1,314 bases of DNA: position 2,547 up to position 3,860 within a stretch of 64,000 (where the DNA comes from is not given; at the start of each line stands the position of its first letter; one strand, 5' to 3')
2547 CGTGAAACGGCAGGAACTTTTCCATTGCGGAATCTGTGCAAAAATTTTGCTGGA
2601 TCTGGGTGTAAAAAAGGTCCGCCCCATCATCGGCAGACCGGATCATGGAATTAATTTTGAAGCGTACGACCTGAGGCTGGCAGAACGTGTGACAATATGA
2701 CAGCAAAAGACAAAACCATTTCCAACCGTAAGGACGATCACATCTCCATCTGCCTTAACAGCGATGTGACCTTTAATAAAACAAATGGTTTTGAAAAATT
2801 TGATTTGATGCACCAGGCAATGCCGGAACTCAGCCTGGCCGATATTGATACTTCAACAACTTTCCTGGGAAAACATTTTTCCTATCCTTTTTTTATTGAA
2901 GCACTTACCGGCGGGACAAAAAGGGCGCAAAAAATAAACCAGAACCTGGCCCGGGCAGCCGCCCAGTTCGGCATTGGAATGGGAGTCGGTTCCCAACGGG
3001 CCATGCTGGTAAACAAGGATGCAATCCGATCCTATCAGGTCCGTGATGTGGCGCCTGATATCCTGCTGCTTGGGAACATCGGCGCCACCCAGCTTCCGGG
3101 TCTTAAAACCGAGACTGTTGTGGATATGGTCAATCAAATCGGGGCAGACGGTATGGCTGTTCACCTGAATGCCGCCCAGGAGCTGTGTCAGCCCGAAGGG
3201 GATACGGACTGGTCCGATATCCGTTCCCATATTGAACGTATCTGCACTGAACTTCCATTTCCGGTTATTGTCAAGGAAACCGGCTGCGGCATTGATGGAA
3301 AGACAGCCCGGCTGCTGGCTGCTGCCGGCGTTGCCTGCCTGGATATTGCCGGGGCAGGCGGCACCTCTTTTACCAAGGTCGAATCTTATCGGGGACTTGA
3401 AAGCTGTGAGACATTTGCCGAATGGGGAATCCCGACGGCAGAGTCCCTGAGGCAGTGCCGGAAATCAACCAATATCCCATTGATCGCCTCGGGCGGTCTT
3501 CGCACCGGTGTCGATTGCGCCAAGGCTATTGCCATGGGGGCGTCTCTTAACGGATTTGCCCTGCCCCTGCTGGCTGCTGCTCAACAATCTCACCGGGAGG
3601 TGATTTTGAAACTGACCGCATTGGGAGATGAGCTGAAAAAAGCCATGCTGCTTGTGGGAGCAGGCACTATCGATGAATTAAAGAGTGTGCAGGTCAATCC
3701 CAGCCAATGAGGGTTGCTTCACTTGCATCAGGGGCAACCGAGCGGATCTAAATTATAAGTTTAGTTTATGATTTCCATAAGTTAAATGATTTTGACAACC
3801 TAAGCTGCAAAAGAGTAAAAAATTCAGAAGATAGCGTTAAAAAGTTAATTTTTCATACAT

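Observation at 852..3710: Operon coupling UbiX with RibB(X) and a type-2 IPP isomerase: a dedicated prenyl-FMN precursor module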

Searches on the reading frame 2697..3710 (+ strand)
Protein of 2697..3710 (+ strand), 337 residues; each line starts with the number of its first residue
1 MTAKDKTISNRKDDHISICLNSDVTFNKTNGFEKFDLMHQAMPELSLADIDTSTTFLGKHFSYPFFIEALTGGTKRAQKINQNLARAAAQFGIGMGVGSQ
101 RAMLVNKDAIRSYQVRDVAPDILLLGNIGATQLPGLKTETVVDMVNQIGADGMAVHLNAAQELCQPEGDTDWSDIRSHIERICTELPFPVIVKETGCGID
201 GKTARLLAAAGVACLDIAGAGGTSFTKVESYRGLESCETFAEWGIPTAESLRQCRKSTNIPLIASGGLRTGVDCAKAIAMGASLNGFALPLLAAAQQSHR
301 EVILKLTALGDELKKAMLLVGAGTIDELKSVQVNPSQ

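Call 3: search_protein_families(library=pfam, proteins=[window:2697-3710:+])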
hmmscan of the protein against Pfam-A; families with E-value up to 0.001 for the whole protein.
window:2697-3710:+ (337 aa): 3 families
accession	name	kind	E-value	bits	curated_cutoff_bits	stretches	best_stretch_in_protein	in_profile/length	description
PF01070.24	FMN_dh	-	2.7e-23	83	24.9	2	170-331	205-346/350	FMN-dependent dehydrogenase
PF01645.23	Glu_synthase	-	1.9e-06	27.8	20.4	1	190-292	207-308/369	Conserved region in glutamate synthase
PF00478.31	IMPDH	-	0.00013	21.5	25.6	1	202-284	157-232/345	IMP dehydrogenase / GMP reductase domain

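Call 4: search_protein_families(library=ncbifam, proteins=[window:2697-3710:+])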
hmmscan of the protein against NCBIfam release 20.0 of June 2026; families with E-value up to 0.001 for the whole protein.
window:2697-3710:+ (337 aa): 9 families
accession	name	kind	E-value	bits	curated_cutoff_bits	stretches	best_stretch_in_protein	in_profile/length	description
TIGR02151.1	IPP_isom_2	equivalog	9e-119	396.4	281.3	1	10-333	1-334/338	type 2 isopentenyl-diphosphate Delta-isomerase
NF003966.0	PRK05458.1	equivalog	7.1e-07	28.8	344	1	248-302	191-244/327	GMP reductase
TIGR02708.1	L_lactate_ox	equivalog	1.3e-06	27.6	645.5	1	179-333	220-358/367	L-lactate oxidase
TIGR03966.1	actino_HemFlav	equivalog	1.5e-06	27.2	470.85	0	260-330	303-374/385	pre-mycofactocin synthase MftD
NF008398.0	PRK11197.1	subfamily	2.7e-06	26.4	376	1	258-330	299-372/381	L-lactate dehydrogenase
TIGR01306.1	GMP_reduct_2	equivalog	3.7e-06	26.7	465.65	1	204-299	151-237/321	GMP reductase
NF033901.1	L_lactate_LldD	exception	1e-05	24.7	550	1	258-329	299-371/377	FMN-dependent L-lactate dehydrogenase LldD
TIGR01304.1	IMP_DH_rel_2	equivalog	2.2e-05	23.9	342.1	1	126-336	129-330/365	GuaB3 family IMP dehydrogenase-related protein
NF005311.0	PRK06843.1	equivalog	0.00037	19.5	779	1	251-329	248-319/404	inosine 5-monophosphate dehydrogenase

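Call 11: find_encoding_contigs(protein=window:2697-3710:+, flank=10000, max_places=6)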
Protein window:2697-3710:+ (337 aa): 8 contigs read that carry it; 6 places shown.
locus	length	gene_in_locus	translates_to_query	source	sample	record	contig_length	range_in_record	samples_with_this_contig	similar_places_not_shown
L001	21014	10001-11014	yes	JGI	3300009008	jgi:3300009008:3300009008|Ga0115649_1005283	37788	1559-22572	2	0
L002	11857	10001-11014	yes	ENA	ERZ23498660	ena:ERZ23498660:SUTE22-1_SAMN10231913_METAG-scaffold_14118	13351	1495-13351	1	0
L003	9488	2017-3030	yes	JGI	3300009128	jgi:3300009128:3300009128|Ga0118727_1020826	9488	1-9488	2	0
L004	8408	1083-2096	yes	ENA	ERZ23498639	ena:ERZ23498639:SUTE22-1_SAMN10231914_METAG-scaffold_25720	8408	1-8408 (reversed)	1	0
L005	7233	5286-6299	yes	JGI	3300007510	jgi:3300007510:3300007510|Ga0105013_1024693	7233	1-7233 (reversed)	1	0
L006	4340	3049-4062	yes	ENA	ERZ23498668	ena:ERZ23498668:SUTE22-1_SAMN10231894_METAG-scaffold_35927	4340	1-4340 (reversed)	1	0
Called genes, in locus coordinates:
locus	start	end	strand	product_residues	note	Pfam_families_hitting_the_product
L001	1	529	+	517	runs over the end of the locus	PF01144:CoA_trans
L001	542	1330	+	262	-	PF00106:adh_short, PF08659:KR, PF13561:adh_short_C2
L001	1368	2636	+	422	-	PF00108:Thiolase_N, PF08545:ACP_syn_III (faint), PF22691:Thiolase_C_1, PF02803:Thiolase_C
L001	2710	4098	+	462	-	PF00989:PAS, PF13188:PAS_8 (weak), PF08448:PAS_4 (weak), PF00158:Sigma54_activat, PF01078:Mg_chelatase (weak), PF14532:Sigma54_activ_2, PF25601:AAA_lid_14, PF02954:HTH_8, +2 more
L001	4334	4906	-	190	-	PF13875:DUF4202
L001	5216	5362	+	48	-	-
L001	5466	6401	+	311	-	PF00126:HTH_1, PF03466:LysR_substrate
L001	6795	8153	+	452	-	PF20695:UbiD_N, PF01977:UbiD, PF20696:UbiD_C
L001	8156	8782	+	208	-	PF02441:Flavoprotein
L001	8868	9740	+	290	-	PF00926:DHBP_synthase, PF00925:GTP_cyclohydro2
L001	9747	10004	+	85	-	-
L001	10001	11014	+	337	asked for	PF01070:FMN_dh, PF01645:Glu_synthase (weak)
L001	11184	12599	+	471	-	PF20695:UbiD_N, PF01977:UbiD, PF20696:UbiD_C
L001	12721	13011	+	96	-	-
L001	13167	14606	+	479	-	PF20695:UbiD_N, PF01977:UbiD, PF20696:UbiD_C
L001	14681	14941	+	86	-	PF09662:Phenyl_P_gamma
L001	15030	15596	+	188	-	PF00702:Hydrolase (weak), PF08282:Hydrolase_3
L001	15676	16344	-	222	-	PF01982:CTP-dep_RFKase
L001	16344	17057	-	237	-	PF00702:Hydrolase, PF12710:HAD, PF13419:HAD_2, PF13242:Hydrolase_like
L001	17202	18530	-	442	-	PF00501:AMP-binding, PF14535:AMP-binding_C_2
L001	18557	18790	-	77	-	-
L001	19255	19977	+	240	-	PF00702:Hydrolase, PF12710:HAD, PF13419:HAD_2, PF13242:Hydrolase_like (weak)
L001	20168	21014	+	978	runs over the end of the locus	PF24807:WD40_CDC20-Fz, PF24814:WD40_Prp19, PF25172:Beta-prop_WDR3_2nd, PF25174:Beta-prop_THOC3, PF23414:Beta-prop_EML_2, PF24782:WD40_MABP1-WDR62_2nd, PF23381:Beta-prop_IFT122_1st, PF24796:WDR55, +71 more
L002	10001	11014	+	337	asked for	PF01070:FMN_dh, PF01645:Glu_synthase (weak)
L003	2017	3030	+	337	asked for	PF01070:FMN_dh, PF01645:Glu_synthase (weak)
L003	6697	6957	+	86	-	PF09662:Phenyl_P_gamma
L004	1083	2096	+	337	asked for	PF01070:FMN_dh, PF01645:Glu_synthase (weak)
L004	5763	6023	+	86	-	PF09662:Phenyl_P_gamma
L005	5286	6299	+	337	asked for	PF01070:FMN_dh, PF01645:Glu_synthase (weak)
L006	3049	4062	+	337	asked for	PF01070:FMN_dh, PF01645:Glu_synthase (weak)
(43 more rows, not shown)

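Call 12: find_homologous_proteins(query=window:2697-3710:+, max_evalue=1e-20)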
Query window:2697-3710:+ (337 aa): 6008 proteins with E <= 1e-20 among 8000 candidates; the best 120 are listed.
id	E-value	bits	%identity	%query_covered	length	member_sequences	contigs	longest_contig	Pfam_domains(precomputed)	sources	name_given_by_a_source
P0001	2.0e-220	748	100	100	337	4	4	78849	PF01070.25,PF01645.24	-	-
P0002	3.9e-171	586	79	100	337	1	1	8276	PF01070.25,PF01645.24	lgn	-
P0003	7.6e-169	579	76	100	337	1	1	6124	PF01070.25,PF00478.32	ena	-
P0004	3.7e-165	567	75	99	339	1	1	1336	PF01070.25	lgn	-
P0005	6.5e-162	556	74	100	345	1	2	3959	PF01070.25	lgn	-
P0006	5.3e-160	550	72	99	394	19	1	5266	PF01070.25,PF00478.32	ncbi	-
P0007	3.8e-159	547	73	99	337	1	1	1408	PF01070.25,PF00478.32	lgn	-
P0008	7.3e-149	513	69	99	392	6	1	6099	PF01070.25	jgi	jgi:isopentenyl-diphosphate Delta-isomerase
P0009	2.7e-148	511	69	99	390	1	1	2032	PF01070.25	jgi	jgi:isopentenyl-diphosphate delta-isomerase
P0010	2.0e-147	508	67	98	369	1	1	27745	PF01070.25,PF01645.24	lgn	-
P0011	2.6e-146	505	67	99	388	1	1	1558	PF01070.25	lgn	-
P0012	9.3e-146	503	67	97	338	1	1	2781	PF01070.25,PF00478.32,PF01645.24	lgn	-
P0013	6.2e-145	500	67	97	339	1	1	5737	PF01070.25,PF00478.32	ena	-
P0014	3.0e-144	498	66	99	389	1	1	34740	PF01070.25,PF01645.24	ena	-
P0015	5.8e-144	497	68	98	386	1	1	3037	PF01070.25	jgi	jgi:isopentenyl-diphosphate Delta-isomerase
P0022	3.6e-141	488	66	98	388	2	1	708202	PF01070.25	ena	-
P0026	1.9e-139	482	65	98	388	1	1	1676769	PF01070.25,PF00478.32,PF01645.24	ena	-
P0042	4.4e-132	458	65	91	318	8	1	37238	PF01070.25,PF00478.32,PF01645.24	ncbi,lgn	ncbi:type 2 isopentenyl-diphosphate Delta-isomerase [Desulfosarcina cetonica]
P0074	1.9e-125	436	61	98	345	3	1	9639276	PF01070.25,PF00478.32,PF01645.24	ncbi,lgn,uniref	ncbi:type 2 isopentenyl-diphosphate Delta-isomerase [Desulfosarcina variabilis]|uniref:type 2 isopen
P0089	1.8e-121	423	61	96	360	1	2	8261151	PF01070.25,PF01180.28,PF01645.24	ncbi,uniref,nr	ncbi:type 2 isopentenyl-diphosphate Delta-isomerase [Desulfosarcina ovata]|uniref:Isopentenyl-diphos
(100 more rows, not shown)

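Call 14: find_related_loci(query=A1, collection=genome_contigs, flank=10000)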
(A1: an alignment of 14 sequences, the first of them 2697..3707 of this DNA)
Query A1 (337 aa) in genome_contigs; peptide patterns used: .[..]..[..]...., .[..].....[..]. (x = any residue, [..] = any of these).
600 stretches matched a pattern (row limit reached: there are more); 592 encode a relative of the query (tblastn E <= 1e-3); the best 80 are kept; 80 distinct loci.
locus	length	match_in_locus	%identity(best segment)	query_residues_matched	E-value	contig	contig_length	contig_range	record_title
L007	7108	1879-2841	61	9-329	7e-130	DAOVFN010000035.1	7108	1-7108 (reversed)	MAG TPA_asm: Candidatus Aenigmatarchaeota archaeon isolate CSMAG_1110 CSMAG_1110_k141_573356_length_7108_cov_8.0000, who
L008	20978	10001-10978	56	4-329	4e-125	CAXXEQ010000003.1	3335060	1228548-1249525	MAG: Desulfomonilaceae bacterium isolate 8deb2ff7-9cb5-4438-9dd6-cb8d27c5cb84 genome assembly, contig: contig_3, whole g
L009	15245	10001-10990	55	4-333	6e-119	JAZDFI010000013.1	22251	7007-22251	MAG: Candidatus Aenigmatarchaeota archaeon isolate MEGAHIT-group-0.199 k141_19404044, whole genome shotgun sequence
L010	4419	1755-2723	56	11-333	9e-118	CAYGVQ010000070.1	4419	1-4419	MAG TPA_asm: uncultured archaeon isolate ERP119294_co3_274 genome assembly, contig: NODE_24674_length_4419_cov_10.269019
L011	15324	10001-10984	52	8-334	2e-112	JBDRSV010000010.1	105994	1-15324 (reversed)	MAG: Candidatus Aenigmatarchaeota archaeon isolate MEGAHIT-group-3.35 k141_21022, whole genome shotgun sequence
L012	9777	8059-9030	51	6-329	1e-105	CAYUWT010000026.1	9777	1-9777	MAG TPA_asm: uncultured archaeon isolate binchicken_co21_273 genome assembly, contig: NODE_6021_length_9777_cov_5.785024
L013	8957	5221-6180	52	10-329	4e-105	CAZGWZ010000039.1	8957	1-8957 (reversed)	MAG TPA_asm: uncultured archaeon isolate binchicken_co129_219 genome assembly, contig: NODE_25331_length_8957_cov_4.9879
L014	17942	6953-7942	50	7-333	2e-103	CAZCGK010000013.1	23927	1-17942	MAG TPA_asm: uncultured archaeon isolate binchicken_co6_226 genome assembly, contig: NODE_1904_length_23927_cov_11.21225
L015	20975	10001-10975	49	11-333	3e-102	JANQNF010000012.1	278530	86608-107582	MAG: archaeon isolate PL23a_bin.95 k99_1298404, whole genome shotgun sequence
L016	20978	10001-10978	52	11-333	6e-101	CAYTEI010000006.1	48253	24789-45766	MAG TPA_asm: uncultured Thermococci archaeon isolate ERP127260_co1_47 genome assembly, contig: NODE_180_length_48253_cov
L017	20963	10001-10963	50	11-329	7e-100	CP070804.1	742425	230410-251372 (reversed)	MAG: Candidatus Aenigmatarchaeota archaeon isolate bin1329 chromosome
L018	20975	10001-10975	49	10-334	1e-98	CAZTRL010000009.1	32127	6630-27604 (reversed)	MAG TPA_asm: uncultured archaeon isolate binchicken_co151_62 genome assembly, contig: NODE_1780_length_32127_cov_7.98646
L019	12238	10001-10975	62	9-333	2e-137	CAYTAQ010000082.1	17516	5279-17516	MAG TPA_asm: uncultured Desulfobacterales bacterium isolate binchicken_co151_453 genome assembly, contig: NODE_4612_leng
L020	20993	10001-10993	49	10-333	2e-97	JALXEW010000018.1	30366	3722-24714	MAG: Ardenticatenia bacterium isolate T2_metabat2_scaf2bin.447 T2_NODE_1089_length_30366_cov_1.746586, whole genome shot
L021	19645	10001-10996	50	7-333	3e-96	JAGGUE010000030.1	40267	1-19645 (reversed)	MAG: Candidatus Aenigmatarchaeota archaeon isolate AUK066 PB_MBMC_020_c_000000000004, whole genome shotgun sequence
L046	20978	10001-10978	48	11-329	1e-88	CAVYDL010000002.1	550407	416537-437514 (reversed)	MAG: uncultured delta proteobacterium isolate MFD04935.bin.1.83 genome assembly, contig: contig_1369, whole genome shotg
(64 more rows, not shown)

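Call 19: search_protein_families(library=pfam, proteins=[L046:5471-6391:+, L046:6398-7612:+, L046:7619-8080:+, L046:8005-8850:+, L046:8872-9279:+, L046:9276-9935:+, L046:9956-11005:+, L046:11066-11539:+, L046:11571-12047:+, L046:12044-13345:+], max_evalue=0.00001)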
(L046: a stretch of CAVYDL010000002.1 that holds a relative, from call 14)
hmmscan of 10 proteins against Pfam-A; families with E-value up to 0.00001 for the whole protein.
L046:5471-6391:+ (306 aa): 4 families
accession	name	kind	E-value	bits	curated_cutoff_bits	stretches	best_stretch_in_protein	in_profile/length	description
PF07728.20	AAA_5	-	9.5e-13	48.8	22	1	39-193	1-139/139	AAA domain (dynein-related subfamily)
PF00004.35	AAA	-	4.3e-10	40.6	21.2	1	40-193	1-123/131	ATPase family associated with various cellular activities (AAA)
PF07726.17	AAA_3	-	3.6e-07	30.6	27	0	40-72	2-34/131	ATPase family associated with various cellular activities (AAA)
PF07724.20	AAA_2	-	4.5e-06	27.2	27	1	41-185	7-129/166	AAA domain (Cdc48 subfamily)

L046:6398-7612:+ (404 aa): 1 family
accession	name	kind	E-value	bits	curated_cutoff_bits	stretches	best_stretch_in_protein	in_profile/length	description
PF05762.20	VWA_CoxE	-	1.4e-58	198.3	26.4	1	187-391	14-221/222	VWA domain containing CoxE-like protein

L046:7619-8080:+ (153 aa): 1 family
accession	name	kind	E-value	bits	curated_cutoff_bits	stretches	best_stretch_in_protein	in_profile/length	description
PF02625.21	XdhC_CoxI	-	9.9e-26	89.9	24.3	1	51-117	2-68/68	XdhC and CoxI family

L046:8005-8850:+ (281 aa): 2 families
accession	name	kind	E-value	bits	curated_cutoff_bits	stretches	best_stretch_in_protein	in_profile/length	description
PF13478.12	XdhC_C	-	5e-44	150.3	29.7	1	123-266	1-125/125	XdhC Rossmann domain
PF02625.21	XdhC_CoxI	-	5.6e-09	36.2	24.3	1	36-99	2-65/68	XdhC and CoxI family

L046:8872-9279:+ (135 aa): 1 family
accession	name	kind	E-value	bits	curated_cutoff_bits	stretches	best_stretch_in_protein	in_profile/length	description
PF01982.22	CTP-dep_RFKase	-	1.3e-21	77.2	25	1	9-132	2-120/121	Domain of unknown function DUF120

L046:9276-9935:+ (219 aa): 1 family
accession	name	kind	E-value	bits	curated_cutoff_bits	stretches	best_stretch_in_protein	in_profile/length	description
PF02441.25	Flavoprotein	-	1.3e-40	139.1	22.7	1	5-176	1-161/162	Flavoprotein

L046:9956-11005:+ (349 aa): 2 families
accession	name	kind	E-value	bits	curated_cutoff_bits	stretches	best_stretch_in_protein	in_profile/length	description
PF01070.24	FMN_dh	-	1.8e-29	103.4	24.9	2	184-345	208-348/350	FMN-dependent dehydrogenase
PF01645.23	Glu_synthase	-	2.4e-10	40.6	20.4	1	193-306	203-310/369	Conserved region in glutamate synthase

L046:11066-11539:+ (157 aa): 1 family
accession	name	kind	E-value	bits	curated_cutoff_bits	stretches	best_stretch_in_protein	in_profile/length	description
PF01243.27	PNPOx_N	-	5.7e-16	59.4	28.1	1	5-106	1-93/120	Pyridoxamine 5'-phosphate oxidase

L046:11571-12047:+ (158 aa): 0 families

L046:12044-13345:+ (433 aa): 2 families
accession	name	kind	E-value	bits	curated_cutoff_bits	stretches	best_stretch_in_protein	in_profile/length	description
PF16576.10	HlyD_D23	-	1.3e-16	61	30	1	59-294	18-214/214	Barrel-sandwich domain of CusB or HlyD membrane-fusion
PF13437.12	HlyD_3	-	1.8e-13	51.6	22.2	1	184-291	1-106/106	HlyD family secretion protein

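Call 20: search_protein_families(library=pfam, proteins=[L019:245-2296:+, L019:2679-3809:+, L019:3881-4810:-, L019:5073-6518:+, L019:6502-6792:+, L019:6804-8165:+, L019:8167-8772:+, L019:8775-9911:+, L019:9926-10987:+, L019:11312-11725:-], max_evalue=0.00001)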
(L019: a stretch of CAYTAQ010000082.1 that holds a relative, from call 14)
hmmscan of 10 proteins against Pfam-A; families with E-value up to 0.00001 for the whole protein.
L019:245-2296:+ (683 aa): 3 families
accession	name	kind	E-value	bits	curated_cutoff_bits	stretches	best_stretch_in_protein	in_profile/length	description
PF00384.28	Molybdopterin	-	2.6e-47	162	24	1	61-473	1-352/353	Molybdopterin oxidoreductase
PF01568.27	Molydop_binding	-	2.4e-20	73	26.8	1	568-670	3-108/110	Molydopterin dinucleotide binding domain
PF04879.21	Molybdop_Fe4S4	-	1e-12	48.3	22.7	1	5-53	2-50/55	Molybdopterin oxidoreductase Fe4S4 domain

L019:2679-3809:+ (376 aa): 0 families

L019:3881-4810:- (309 aa): 2 families
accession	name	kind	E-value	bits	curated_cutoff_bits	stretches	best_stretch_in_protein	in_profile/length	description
PF03466.25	LysR_substrate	-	2.2e-48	164.9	28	1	90-291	4-205/209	LysR substrate binding domain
PF00126.33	HTH_1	-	1e-17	64.2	26.6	1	4-62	1-59/60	Bacterial regulatory helix-turn-helix protein, lysR family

L019:5073-6518:+ (481 aa): 3 families
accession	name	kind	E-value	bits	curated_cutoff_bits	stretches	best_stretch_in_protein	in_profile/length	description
PF01977.22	UbiD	-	1.1e-60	204.7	23.3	1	107-303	3-201/206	3-octaprenyl-4-hydroxybenzoate carboxy-lyase Rift-related domain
PF20696.2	UbiD_C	-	3.1e-22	79.4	24.2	1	321-441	9-127/127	3-octaprenyl-4-hydroxybenzoate carboxy-lyase C-terminal domain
PF20695.2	UbiD_N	-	7.2e-19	68.1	24.3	1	13-91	1-76/78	3-octaprenyl-4-hydroxybenzoate carboxy-lyase N-terminal domain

L019:6502-6792:+ (96 aa): 1 family
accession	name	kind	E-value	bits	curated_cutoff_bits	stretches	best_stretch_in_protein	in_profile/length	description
PF09662.15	Phenyl_P_gamma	-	3.9e-12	46.6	25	1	23-93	9-77/83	Phenylphosphate carboxylase gamma subunit (Phenyl_P_gamma)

L019:6804-8165:+ (453 aa): 3 families
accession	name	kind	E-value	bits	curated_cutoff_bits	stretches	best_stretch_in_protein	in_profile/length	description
PF01977.22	UbiD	-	5e-48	163.5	23.3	1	106-294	13-203/206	3-octaprenyl-4-hydroxybenzoate carboxy-lyase Rift-related domain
PF20696.2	UbiD_C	-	1.3e-25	90.3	24.2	1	302-421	3-127/127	3-octaprenyl-4-hydroxybenzoate carboxy-lyase C-terminal domain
PF20695.2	UbiD_N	-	2.1e-23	82.6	24.3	1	12-81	2-69/78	3-octaprenyl-4-hydroxybenzoate carboxy-lyase N-terminal domain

L019:8167-8772:+ (201 aa): 1 family
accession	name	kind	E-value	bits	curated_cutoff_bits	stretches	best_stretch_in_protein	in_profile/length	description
PF02441.25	Flavoprotein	-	7.5e-42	143.1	22.7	1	2-173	1-162/162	Flavoprotein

L019:8775-9911:+ (378 aa): 2 families
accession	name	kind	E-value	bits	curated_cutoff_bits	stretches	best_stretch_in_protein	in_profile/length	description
PF00926.24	DHBP_synthase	-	8.7e-83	277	26.4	1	11-200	3-191/191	3,4-dihydroxy-2-butanone 4-phosphate synthase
PF00925.25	GTP_cyclohydro2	-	9.6e-33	113.5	23.3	1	215-377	6-165/165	GTP cyclohydrolase II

L019:9926-10987:+ (353 aa): 4 families
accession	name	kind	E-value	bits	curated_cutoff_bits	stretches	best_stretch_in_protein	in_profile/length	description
PF01070.24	FMN_dh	-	7.5e-30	104.6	24.9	2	187-348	205-346/350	FMN-dependent dehydrogenase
PF01645.23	Glu_synthase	-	3.4e-09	36.8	20.4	1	204-309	204-308/369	Conserved region in glutamate synthase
PF00478.31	IMPDH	-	5.5e-09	35.9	25.6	1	192-302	132-233/345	IMP dehydrogenase / GMP reductase domain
PF03060.21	NMO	-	3.7e-06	27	28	1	268-333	185-249/331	Nitronate monooxygenase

L019:11312-11725:- (137 aa): 0 families

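Call 21: find_encoding_contigs(protein=P0074, flank=10000, max_places=2)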
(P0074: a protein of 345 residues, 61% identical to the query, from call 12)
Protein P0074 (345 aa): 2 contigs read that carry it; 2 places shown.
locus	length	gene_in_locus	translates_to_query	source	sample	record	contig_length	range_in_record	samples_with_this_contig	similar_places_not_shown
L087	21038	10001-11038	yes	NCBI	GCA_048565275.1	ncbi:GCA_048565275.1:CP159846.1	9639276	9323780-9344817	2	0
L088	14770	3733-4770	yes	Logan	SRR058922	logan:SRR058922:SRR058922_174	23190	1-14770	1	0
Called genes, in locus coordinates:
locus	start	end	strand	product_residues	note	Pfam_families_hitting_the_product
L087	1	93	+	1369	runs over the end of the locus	PF08309:LVIVD (faint), PF13620:CarboxypepD_reg (weak)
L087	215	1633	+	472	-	PF03349:Toluene_X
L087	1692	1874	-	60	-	-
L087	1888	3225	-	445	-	PF14535:AMP-binding_C_2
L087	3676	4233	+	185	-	PF08282:Hydrolase_3 (weak)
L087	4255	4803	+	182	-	PF08282:Hydrolase_3 (weak)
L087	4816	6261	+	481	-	PF20695:UbiD_N, PF01977:UbiD, PF20696:UbiD_C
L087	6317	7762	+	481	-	PF20695:UbiD_N, PF01977:UbiD, PF20696:UbiD_C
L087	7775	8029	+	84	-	PF09662:Phenyl_P_gamma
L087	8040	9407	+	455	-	PF20695:UbiD_N, PF01977:UbiD, PF20696:UbiD_C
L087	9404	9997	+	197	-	PF02441:Flavoprotein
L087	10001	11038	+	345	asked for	PF01070:FMN_dh, PF01645:Glu_synthase, PF00478:IMPDH (weak)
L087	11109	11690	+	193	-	-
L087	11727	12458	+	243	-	PF00702:Hydrolase, PF12710:HAD, PF13419:HAD_2, PF13242:Hydrolase_like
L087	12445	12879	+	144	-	PF01982:CTP-dep_RFKase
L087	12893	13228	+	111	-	-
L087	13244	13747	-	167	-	-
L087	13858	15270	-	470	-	PF20695:UbiD_N, PF01977:UbiD, PF20696:UbiD_C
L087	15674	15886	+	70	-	-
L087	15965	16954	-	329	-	PF00126:HTH_1, PF03466:LysR_substrate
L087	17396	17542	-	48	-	-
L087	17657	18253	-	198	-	PF04264:YceI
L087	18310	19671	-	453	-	PF01794:Ferric_reduct, PF08022:FAD_binding_8, PF08030:NAD_binding_6 (weak), PF26733:03009_C (faint), PF00175:NAD_binding_1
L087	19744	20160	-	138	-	-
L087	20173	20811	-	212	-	PF01810:LysE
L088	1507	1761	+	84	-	PF09662:Phenyl_P_gamma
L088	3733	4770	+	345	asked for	PF01070:FMN_dh, PF01645:Glu_synthase, PF00478:IMPDH (weak)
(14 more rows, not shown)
